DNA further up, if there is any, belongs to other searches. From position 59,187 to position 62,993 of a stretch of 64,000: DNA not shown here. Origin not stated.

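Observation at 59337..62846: Intronless ARMC5-like gene (ARM repeats plus C-terminal BTB) in an intron-rich genome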

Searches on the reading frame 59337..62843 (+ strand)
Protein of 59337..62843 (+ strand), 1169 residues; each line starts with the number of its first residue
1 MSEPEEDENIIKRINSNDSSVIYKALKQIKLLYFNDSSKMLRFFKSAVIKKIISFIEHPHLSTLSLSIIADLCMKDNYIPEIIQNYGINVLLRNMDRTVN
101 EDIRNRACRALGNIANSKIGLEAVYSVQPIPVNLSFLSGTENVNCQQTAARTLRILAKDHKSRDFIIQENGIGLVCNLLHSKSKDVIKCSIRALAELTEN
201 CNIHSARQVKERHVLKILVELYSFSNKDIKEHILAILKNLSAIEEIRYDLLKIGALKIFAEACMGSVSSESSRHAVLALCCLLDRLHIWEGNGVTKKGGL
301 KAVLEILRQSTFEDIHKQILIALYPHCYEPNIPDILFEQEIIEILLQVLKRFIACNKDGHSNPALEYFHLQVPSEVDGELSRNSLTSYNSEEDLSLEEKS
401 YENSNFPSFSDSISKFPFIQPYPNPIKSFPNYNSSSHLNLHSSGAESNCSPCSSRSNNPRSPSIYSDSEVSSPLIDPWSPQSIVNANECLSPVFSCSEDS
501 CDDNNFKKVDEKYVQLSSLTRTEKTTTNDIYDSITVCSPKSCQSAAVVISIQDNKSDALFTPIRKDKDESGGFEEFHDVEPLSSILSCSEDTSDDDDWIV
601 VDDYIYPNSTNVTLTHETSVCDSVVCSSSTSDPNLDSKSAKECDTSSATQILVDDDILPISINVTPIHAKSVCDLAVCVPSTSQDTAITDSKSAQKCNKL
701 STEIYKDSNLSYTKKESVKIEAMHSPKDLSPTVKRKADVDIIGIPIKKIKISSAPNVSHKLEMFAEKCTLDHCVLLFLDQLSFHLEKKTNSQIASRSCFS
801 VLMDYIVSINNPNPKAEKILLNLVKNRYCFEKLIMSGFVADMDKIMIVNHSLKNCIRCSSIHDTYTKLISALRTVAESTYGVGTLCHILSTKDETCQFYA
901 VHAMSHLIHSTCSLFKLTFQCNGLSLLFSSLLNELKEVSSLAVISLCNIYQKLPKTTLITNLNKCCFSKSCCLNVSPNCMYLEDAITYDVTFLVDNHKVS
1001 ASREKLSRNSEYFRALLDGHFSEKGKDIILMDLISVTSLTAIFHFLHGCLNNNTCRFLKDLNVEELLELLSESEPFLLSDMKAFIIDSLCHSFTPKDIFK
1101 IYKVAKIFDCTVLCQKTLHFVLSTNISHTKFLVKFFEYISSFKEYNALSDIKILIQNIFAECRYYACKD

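Call 4: search_protein_families(library=pfam, proteins=[window:59337-62843:+], max_evalue=1)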
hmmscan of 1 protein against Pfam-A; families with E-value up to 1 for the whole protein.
window:59337-62843:+ (1169 aa): 12 families
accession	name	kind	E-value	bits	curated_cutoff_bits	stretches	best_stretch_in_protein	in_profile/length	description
PF24768.1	ARM_ARMC5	-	7.5e-46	157.2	79.9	1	64-345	5-289/289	ARMC5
PF00514.29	Arm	-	2e-14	53.5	20.6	2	78-115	4-40/41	Armadillo/beta-catenin-like repeat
PF00651.37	BTB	-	4.7e-09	36.8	20.5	1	986-1069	9-89/110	BTB/POZ domain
PF03224.20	V-ATPase_H_N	-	0.00041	20.3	25.7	1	34-182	61-203/314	V-ATPase subunit H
PF14726.11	RTTN_N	-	0.00042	21.4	25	1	199-261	15-77/97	Rotatin, an armadillo repeat protein, centriole functioning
PF13646.12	HEAT_2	-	0.00095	19.8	27.7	1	91-164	4-65/88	HEAT repeats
PF02985.28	HEAT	-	0.014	16.1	23.5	0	174-201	4-31/31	HEAT repeat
PF16782.11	SIL1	-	0.02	14.6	35.5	1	180-244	109-173/292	Nucleotide exchange factor SIL1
PF19571.5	ACT_8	-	0.061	13.5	23.5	1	38-127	18-103/141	ACT domain pair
PF14663.11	RasGEF_N_2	-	0.067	14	27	0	168-218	3-52/108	Rapamycin-insensitive companion of mTOR RasGEF_N domain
PF16201.10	NopRA1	-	0.094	12.7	29.6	1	205-252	143-192/199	Nucleolar pre-ribosomal-associated protein 1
PF21050.3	ARMC9_ARM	-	0.89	10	27.3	1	206-260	44-98/120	LisH domain-containing protein ARMC9, ARM repeats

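Call 5: search_solved_structures(query=window:59337-62843:+, max_evalue=1, show_alignments=2)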
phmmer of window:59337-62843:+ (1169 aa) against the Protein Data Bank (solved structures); distinct sequences matched with E-value up to 1: 80 (the best 60 are shown).
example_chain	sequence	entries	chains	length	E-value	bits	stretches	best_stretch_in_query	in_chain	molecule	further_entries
4rv1_A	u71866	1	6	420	4.8e-18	67.5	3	76-198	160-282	Engineered Protein OR497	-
4hxt_A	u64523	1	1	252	9.1e-09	36.8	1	76-197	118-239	De Novo Protein OR329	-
6s9p_A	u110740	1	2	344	1.6e-08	35.9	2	43-306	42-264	internal Lock2 fused to target peptide KRKAKITWKR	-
7ycj_A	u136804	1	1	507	6.7e-08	33.9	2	92-290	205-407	Vacuolar protein 8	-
5xjg_A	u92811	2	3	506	6.8e-08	33.9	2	92-290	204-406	Vacuolar protein 8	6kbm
5mfl_A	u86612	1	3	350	1.1e-07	33.2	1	9-319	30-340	(KR)5_GS10_YIIIM6AII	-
6sa8_A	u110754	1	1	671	1.2e-07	33.1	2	95-258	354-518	ring-like DARPin-Armadillo fusion H83_D01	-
5mfm_A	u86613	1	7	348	1.2e-07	33.1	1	9-319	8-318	YIIIM6AII_GS11_(KR)5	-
6sa7_A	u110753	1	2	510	1.2e-07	33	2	95-240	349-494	DARPin-Armadillo fusion C8long83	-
5mfm_C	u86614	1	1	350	1.2e-07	33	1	9-319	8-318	Importin subunit alpha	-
6s9n_A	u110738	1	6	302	1.4e-07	32.8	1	9-258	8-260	Lock2_KRKRKAKLSF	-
6s9m_A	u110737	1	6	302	1.4e-07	32.8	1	9-257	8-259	Lock2_KRKRKAKITW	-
6s9o_A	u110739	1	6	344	1.5e-07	32.7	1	9-319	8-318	designed Armadillo repeat protein with internal Lock1 fused to target peptide KRKRKLKFKR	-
4d4e_A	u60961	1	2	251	5.4e-07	30.9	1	9-238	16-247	ARMADILLO REPEAT PROTEIN ARM00016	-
5aei_A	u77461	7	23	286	8.8e-07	30.2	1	9-257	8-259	DESIGNED ARMADILLO REPEAT PROTEIN YIIIM5AII | YIIIM5AII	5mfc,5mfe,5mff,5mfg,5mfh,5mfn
8khp_A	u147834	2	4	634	1.2e-05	26.4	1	983-1130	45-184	Kelch-like protein 22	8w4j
8k8t_K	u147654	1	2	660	1.4e-05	26.3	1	983-1130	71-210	Kelch-like protein 22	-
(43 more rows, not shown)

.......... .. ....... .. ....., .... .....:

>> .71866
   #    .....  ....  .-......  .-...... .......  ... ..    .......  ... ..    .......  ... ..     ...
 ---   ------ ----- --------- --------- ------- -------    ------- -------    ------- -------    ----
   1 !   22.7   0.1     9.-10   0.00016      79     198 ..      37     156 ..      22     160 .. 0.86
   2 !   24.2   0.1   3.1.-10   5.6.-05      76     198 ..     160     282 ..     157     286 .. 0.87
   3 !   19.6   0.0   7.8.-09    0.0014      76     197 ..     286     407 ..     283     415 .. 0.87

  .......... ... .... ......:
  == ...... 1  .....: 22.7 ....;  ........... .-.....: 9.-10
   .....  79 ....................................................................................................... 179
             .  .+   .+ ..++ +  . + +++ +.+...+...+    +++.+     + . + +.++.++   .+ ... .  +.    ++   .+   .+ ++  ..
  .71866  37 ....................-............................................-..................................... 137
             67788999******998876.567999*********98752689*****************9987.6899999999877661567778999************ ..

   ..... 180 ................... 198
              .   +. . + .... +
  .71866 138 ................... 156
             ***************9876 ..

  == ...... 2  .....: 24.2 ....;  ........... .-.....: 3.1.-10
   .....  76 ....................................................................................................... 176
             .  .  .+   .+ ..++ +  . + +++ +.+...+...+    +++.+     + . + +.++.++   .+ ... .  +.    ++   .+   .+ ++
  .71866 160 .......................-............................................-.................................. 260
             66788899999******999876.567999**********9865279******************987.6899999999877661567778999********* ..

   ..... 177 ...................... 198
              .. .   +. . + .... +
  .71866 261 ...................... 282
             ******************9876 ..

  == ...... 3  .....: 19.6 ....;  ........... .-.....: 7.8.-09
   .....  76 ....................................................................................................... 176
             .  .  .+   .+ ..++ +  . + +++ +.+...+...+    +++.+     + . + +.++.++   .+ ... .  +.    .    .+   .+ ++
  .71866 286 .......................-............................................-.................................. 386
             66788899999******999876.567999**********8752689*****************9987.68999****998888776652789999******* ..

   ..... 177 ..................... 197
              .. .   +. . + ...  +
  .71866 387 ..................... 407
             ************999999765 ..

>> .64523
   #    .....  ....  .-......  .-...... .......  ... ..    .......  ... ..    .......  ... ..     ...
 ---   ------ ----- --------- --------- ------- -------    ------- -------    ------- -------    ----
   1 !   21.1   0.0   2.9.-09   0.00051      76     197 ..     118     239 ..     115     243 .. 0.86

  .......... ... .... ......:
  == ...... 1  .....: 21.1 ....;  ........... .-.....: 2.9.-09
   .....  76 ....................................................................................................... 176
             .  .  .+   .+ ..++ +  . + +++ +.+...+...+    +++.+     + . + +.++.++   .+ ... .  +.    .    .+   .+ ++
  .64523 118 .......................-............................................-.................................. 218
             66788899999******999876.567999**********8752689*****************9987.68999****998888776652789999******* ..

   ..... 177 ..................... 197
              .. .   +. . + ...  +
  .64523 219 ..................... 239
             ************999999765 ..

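Call 7: find_homologous_proteins(query=window:59337-62843:+, max_evalue=0.00001)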
Query window:59337-62843:+ (1169 aa): 14 proteins with E <= 0.00001 among 8000 candidates.
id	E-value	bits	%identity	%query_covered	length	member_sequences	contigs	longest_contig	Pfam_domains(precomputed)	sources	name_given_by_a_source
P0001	0.0e+0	1705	99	66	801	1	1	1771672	PF00514.30,PF25598.2,PF24768.2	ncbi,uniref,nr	ncbi:hypothetical protein JTE90_029159 [Oedothorax gibbosus]|uniref:ARMC5-like ARM-repeats domain-co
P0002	0.0e+0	1124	61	39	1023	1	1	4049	PF00514.30,PF00651.38,PF24768.2,PF13646.13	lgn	-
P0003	0.0e+0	1055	56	42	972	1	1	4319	PF00514.30,PF00651.38,PF24768.2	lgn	-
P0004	3.2e-252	858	48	43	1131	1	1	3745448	PF00514.30,PF00651.38,PF03224.21,PF24768.2,PF13646.13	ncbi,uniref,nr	ncbi:Armadillo repeat-containing protein 5 [Araneus ventricosus]|uniref:Armadillo repeat-containing 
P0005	4.0e-250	851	48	43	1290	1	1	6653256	PF00514.30,PF00651.38,PF24768.2,PF13646.13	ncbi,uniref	ncbi:unnamed protein product [Larinioides sclopetarius]|uniref:BTB domain-containing protein n=1 Tax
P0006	3.2e-242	825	47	43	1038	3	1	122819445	PF00514.30,PF00651.38,PF02985.29,PF24768.2,PF13646.13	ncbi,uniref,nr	ncbi:Armadillo repeat-containing protein 5 [Argiope bruennichi]|uniref:Armadillo repeat-containing p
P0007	1.6e-226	773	48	35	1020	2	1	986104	PF00514.30,PF00651.38,PF03224.21,PF24768.2,PF13646.13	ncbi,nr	ncbi:armadillo repeat-containing protein 5 [Trichonephila clavipes]|nr:armadillo repeat-containing p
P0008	5.0e-221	755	49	35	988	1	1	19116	PF00514.30,PF00651.38,PF24768.2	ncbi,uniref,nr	ncbi:armadillo repeat-containing protein 5 [Nephila pilipes]|uniref:Armadillo repeat-containing prot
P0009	1.4e-220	753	49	34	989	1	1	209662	PF00514.30,PF00651.38,PF24768.2,PF13646.13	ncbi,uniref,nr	ncbi:armadillo repeat-containing protein 5 [Trichonephila clavata]|uniref:Armadillo repeat-containin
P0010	4.0e-171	589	39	42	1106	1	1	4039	PF00514.30,PF00651.38,PF24768.2,PF13646.13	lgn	-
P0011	1.1e-169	585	38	43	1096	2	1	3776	PF00514.30,PF00651.38,PF24768.2,PF13646.13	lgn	-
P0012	3.1e-138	480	42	31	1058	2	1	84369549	PF00651.38,PF24768.2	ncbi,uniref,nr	ncbi:uncharacterized protein [Parasteatoda tepidariorum]|uniref:uncharacterized protein n=1 Tax=Para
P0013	7.0e-131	456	40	31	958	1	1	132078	PF00514.30,PF00651.38,PF24768.2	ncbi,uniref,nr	ncbi:uncharacterized protein LOC118200925 [Stegodyphus dumicola]|uniref:uncharacterized protein LOC1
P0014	1.3e-89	320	36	40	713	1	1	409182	PF00514.30,PF24768.2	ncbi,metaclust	ncbi:Armadillo repeat-containing protein 5, partial [Stegodyphus mimosarum]|metaclust:status=active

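Call 11: find_encoding_contigs(protein=P0001, flank=10000, max_places=3)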
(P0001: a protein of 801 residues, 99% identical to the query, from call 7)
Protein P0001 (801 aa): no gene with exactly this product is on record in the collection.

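Call 12: find_encoding_contigs(protein=P0006, flank=10000, max_places=3)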
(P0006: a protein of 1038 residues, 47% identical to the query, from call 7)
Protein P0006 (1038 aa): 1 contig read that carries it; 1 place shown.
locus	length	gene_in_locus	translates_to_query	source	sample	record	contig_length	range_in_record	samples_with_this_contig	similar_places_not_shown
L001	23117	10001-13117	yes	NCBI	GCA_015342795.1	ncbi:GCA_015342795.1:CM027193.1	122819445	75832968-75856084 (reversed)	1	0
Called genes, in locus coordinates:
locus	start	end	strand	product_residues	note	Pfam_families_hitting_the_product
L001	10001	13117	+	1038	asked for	PF24768:ARM_ARMC5, PF00514:Arm (faint), PF02985:HEAT (faint), PF13646:HEAT_2 (faint), PF00651:BTB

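Call 13: find_encoding_contigs(protein=P0012, flank=10000, max_places=3)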
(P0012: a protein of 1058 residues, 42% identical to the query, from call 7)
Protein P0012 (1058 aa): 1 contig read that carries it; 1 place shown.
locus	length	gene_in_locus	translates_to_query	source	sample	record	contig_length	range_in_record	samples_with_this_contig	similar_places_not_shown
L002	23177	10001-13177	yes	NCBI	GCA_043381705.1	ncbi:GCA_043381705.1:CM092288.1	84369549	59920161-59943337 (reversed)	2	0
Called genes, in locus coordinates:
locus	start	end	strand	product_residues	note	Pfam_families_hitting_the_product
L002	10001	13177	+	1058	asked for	PF24768:ARM_ARMC5, PF00651:BTB (weak)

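Call 14: find_encoding_contigs(protein=P0013, flank=10000, max_places=3)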
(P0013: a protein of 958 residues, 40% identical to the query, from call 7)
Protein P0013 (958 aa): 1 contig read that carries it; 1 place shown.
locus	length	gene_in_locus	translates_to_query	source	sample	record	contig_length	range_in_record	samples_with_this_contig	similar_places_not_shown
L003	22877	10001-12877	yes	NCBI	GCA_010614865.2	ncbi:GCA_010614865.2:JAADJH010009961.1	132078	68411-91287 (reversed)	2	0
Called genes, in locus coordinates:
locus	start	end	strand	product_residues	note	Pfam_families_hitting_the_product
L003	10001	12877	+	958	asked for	PF24768:ARM_ARMC5, PF00514:Arm (faint), PF00651:BTB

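Call 40: find_encoding_contigs(protein=P0002, flank=3000, max_places=3)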
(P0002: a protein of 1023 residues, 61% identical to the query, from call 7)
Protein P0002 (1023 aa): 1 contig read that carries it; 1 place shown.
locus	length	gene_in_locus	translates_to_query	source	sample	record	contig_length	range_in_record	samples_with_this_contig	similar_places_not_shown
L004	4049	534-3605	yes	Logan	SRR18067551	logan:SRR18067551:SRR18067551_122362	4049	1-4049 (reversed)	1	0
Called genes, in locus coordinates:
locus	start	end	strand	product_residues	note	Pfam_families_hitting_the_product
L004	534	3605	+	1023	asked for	PF24768:ARM_ARMC5, PF00514:Arm (faint), PF13646:HEAT_2 (faint), PF00651:BTB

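Call 41: find_encoding_contigs(protein=P0003, flank=3000, max_places=3)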
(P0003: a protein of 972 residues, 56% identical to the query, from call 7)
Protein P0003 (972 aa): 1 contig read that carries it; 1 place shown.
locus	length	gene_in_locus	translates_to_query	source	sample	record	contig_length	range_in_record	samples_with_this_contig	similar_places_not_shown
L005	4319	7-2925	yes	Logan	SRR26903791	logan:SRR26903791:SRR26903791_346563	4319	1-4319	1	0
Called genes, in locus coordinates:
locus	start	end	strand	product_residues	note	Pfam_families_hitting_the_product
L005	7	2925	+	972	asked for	PF00514:Arm (faint), PF24768:ARM_ARMC5, PF00651:BTB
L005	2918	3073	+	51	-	-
